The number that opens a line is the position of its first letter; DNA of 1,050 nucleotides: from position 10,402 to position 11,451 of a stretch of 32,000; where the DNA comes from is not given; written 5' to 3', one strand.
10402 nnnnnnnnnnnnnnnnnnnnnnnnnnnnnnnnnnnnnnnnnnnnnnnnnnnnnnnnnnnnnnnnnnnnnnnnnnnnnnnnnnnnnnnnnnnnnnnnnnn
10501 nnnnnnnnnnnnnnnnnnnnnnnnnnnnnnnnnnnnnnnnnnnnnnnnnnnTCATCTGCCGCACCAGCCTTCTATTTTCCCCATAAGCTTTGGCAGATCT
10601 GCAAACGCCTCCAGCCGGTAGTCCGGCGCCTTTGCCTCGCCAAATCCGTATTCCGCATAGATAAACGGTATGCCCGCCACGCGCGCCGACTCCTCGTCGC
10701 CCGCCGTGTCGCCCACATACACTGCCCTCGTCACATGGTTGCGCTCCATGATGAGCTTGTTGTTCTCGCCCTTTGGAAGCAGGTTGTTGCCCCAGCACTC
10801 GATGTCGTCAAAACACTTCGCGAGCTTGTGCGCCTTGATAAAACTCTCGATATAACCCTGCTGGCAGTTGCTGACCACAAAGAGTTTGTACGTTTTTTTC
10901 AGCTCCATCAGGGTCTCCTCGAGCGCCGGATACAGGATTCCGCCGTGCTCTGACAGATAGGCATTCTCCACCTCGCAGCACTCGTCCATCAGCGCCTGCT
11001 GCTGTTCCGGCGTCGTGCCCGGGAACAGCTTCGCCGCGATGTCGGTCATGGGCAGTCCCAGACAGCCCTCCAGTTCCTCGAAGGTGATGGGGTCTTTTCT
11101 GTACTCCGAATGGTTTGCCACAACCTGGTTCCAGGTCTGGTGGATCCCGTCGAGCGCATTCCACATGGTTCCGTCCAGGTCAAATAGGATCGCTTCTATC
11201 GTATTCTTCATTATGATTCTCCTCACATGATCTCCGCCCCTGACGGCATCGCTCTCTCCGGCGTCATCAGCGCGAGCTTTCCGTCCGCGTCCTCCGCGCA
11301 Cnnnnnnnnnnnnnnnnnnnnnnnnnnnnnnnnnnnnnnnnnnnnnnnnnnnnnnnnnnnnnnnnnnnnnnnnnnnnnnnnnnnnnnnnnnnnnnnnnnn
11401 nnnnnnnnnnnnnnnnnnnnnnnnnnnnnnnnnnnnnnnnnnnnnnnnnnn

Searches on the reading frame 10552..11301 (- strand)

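Call 73: search_protein_families(library=pfam, proteins=[window:10552-11301:-], max_evalue=0.00001)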
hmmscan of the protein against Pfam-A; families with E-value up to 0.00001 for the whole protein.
window:10552-11301:- (249 aa): 3 families
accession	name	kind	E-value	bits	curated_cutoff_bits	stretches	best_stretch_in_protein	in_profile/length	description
PF13419.12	HAD_2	-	1.3e-22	81.3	23.8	1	38-215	1-177/178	Haloacid dehalogenase-like hydrolase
PF00702.32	Hydrolase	-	1.5e-09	38.9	26.4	1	35-210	1-191/191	haloacid dehalogenase-like hydrolase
PF12710.13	HAD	-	7.7e-06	26.9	27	0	38-202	1-184/189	haloacid dehalogenase-like hydrolase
